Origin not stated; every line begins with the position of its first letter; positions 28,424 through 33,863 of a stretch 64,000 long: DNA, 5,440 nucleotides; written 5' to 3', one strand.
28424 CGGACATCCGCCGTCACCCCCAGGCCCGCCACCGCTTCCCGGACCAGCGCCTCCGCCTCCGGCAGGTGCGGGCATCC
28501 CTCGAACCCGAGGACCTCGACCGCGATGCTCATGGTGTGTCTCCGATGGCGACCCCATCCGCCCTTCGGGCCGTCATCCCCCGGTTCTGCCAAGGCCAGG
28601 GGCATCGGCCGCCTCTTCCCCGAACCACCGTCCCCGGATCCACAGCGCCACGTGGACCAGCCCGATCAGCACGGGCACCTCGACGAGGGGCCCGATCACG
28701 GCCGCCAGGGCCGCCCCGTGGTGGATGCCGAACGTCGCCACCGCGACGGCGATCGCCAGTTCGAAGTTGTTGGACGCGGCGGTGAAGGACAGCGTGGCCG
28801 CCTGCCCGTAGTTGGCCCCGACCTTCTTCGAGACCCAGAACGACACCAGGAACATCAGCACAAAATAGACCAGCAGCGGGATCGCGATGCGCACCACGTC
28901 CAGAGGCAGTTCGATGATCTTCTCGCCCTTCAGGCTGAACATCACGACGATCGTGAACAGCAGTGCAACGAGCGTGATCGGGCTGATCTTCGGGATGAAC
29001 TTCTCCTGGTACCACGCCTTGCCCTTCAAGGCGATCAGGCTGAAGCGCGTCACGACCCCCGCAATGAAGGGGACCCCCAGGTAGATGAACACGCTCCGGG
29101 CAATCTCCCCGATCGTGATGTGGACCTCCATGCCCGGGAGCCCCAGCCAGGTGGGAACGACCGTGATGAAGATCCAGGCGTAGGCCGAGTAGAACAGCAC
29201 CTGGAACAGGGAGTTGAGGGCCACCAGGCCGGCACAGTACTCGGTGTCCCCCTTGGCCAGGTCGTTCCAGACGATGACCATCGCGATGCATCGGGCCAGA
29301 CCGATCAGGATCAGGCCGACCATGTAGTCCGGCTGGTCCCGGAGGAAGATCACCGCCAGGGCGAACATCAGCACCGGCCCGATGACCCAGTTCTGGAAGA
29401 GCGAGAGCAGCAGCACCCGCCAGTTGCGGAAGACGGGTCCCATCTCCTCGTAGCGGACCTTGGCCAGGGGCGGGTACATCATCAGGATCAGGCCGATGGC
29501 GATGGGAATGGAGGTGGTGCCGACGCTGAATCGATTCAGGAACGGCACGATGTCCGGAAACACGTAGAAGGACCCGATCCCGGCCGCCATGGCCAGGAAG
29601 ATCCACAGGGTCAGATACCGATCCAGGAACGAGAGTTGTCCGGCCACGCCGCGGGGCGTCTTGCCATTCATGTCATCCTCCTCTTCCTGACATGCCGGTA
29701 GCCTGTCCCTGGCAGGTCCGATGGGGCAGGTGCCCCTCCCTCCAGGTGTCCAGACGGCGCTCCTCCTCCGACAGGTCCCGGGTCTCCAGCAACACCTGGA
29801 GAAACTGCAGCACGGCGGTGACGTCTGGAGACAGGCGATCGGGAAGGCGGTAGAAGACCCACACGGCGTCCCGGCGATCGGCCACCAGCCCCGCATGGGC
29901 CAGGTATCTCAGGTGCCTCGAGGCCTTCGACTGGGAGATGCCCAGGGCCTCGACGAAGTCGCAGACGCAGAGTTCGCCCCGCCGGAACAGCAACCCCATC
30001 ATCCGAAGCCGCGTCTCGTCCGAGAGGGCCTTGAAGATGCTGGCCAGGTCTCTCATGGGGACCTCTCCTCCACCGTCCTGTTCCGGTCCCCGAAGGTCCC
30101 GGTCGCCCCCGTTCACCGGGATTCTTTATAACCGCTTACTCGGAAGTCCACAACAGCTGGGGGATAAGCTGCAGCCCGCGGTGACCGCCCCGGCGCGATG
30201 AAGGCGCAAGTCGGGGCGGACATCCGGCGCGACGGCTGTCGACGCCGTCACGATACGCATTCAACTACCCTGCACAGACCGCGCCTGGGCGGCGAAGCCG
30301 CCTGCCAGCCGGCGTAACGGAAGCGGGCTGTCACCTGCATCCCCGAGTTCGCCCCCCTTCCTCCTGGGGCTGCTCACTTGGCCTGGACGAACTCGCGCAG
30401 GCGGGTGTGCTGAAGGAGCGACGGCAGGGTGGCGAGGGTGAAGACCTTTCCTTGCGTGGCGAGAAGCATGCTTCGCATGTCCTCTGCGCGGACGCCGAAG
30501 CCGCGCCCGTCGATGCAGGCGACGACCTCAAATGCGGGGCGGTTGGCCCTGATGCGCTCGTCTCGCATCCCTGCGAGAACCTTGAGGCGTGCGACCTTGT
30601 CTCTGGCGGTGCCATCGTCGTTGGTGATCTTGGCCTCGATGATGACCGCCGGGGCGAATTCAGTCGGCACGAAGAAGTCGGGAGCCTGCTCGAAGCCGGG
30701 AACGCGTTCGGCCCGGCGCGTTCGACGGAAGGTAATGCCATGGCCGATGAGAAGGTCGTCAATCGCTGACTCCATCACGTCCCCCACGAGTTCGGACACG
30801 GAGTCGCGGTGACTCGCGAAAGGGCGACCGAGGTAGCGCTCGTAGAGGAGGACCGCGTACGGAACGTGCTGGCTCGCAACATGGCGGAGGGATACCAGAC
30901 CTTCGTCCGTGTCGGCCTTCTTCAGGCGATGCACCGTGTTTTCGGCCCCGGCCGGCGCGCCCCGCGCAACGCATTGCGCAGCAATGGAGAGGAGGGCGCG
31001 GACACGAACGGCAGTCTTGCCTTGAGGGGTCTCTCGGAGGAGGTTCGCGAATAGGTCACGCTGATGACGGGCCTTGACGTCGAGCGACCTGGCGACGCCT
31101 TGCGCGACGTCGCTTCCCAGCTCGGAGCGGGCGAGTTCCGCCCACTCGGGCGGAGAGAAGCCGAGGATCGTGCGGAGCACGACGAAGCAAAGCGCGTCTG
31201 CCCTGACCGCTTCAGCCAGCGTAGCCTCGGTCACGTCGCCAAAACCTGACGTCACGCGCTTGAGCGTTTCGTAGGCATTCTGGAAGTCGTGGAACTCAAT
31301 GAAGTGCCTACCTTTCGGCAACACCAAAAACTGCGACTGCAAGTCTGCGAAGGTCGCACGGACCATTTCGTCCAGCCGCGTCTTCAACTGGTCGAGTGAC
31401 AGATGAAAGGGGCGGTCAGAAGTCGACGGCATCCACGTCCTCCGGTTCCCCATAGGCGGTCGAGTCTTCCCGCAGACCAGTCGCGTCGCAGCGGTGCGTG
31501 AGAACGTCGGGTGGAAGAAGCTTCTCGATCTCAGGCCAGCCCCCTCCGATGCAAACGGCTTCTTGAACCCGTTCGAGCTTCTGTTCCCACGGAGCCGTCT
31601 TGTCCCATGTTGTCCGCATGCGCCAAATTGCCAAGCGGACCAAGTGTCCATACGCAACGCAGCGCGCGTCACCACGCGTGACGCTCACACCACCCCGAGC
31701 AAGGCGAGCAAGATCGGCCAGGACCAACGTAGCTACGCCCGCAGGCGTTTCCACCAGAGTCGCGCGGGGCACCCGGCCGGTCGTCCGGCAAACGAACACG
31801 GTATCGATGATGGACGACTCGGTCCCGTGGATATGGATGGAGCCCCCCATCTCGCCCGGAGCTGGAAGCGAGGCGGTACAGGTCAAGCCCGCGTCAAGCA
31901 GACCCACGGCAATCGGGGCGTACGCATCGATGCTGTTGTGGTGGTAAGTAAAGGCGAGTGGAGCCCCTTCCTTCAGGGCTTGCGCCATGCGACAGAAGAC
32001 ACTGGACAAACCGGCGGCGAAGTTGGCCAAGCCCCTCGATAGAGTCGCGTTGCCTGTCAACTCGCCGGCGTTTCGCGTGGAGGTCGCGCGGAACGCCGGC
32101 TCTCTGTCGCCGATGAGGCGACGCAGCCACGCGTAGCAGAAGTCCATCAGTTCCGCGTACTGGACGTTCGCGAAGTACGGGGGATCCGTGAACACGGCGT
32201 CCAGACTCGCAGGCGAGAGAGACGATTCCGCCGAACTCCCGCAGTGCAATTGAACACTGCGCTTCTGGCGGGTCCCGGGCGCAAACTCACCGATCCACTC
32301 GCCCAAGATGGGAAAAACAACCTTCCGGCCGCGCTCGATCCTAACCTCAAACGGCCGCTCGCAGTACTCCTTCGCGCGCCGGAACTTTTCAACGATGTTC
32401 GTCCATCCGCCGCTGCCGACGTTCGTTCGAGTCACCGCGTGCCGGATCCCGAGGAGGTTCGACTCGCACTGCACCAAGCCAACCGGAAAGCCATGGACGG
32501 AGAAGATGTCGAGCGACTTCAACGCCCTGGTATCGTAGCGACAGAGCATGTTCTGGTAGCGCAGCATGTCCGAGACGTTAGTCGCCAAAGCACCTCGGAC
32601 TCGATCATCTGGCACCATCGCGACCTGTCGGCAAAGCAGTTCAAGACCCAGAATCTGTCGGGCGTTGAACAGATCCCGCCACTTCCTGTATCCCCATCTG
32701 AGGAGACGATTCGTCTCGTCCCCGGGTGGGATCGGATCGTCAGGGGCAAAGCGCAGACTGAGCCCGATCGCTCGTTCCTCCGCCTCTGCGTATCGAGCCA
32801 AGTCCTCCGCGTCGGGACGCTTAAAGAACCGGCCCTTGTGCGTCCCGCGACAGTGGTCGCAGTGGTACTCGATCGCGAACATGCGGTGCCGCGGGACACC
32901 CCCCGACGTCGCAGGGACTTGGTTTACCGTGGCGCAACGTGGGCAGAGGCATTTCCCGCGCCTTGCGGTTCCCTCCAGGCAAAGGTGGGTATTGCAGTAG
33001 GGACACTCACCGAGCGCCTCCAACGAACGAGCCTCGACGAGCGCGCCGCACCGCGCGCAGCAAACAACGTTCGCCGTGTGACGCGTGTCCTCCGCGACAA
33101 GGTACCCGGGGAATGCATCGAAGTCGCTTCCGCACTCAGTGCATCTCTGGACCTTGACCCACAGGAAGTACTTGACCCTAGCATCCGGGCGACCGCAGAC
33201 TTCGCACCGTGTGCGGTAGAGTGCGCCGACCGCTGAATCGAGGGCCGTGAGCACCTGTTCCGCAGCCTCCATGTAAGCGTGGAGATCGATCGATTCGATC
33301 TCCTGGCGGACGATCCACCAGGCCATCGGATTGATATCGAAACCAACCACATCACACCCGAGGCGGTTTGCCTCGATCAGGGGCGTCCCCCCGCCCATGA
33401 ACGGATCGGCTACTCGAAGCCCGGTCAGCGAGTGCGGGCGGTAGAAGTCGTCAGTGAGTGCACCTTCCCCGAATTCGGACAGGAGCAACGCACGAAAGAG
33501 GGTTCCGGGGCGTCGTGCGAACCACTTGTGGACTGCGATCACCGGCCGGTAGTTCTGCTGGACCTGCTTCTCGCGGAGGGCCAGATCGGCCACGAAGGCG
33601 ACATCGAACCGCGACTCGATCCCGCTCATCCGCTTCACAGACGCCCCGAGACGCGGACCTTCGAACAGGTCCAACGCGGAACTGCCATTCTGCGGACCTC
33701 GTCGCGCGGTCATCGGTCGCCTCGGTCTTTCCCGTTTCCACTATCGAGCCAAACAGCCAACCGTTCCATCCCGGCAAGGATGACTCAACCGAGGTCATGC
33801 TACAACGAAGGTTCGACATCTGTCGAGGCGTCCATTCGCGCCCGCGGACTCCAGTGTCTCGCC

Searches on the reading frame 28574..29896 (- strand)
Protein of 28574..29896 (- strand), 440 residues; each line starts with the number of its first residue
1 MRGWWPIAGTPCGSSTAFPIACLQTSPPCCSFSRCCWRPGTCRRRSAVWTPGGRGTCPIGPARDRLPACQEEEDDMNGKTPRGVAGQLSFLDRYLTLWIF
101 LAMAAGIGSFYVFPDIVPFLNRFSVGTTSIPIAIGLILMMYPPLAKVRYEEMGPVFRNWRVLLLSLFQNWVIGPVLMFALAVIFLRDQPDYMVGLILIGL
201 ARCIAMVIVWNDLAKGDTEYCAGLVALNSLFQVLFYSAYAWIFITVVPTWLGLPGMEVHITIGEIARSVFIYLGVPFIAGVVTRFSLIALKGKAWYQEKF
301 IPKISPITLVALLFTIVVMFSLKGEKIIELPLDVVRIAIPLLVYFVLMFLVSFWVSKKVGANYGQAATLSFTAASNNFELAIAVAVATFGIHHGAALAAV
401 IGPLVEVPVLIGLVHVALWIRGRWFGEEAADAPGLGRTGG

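Call 90: search_protein_families(library=pfam, proteins=[window:28574-29896:-], max_evalue=0.01)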
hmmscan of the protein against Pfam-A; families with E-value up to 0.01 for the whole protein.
window:28574-29896:- (440 aa): 1 family
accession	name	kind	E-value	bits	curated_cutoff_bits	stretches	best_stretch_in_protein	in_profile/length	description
PF01758.21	SBF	-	7.7e-60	202.3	24.3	1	133-329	1-190/191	Sodium Bile acid symporter family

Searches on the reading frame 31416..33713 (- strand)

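Call 90: search_protein_families(library=pfam, proteins=[window:31416-33713:-], max_evalue=0.01)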
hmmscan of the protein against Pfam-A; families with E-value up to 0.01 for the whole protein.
window:31416-33713:- (765 aa): 4 families
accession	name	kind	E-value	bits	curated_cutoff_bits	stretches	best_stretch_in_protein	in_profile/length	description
PF01555.25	N6_N4_Mtase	-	3.3e-05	24.4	26.7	0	101-129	185-213/221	DNA methylase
PF02086.21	MethyltransfD12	-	0.00098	19.4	22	0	98-152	21-74/253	D12 class N6 adenine-specific DNA methyltransferase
PF06634.17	DUF1156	-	0.0044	17.6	24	0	43-79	9-44/73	Protein of unknown function (DUF1156)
PF03602.21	Cons_hypoth95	-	0.0052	16.9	24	0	500-524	110-134/182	Conserved hypothetical protein 95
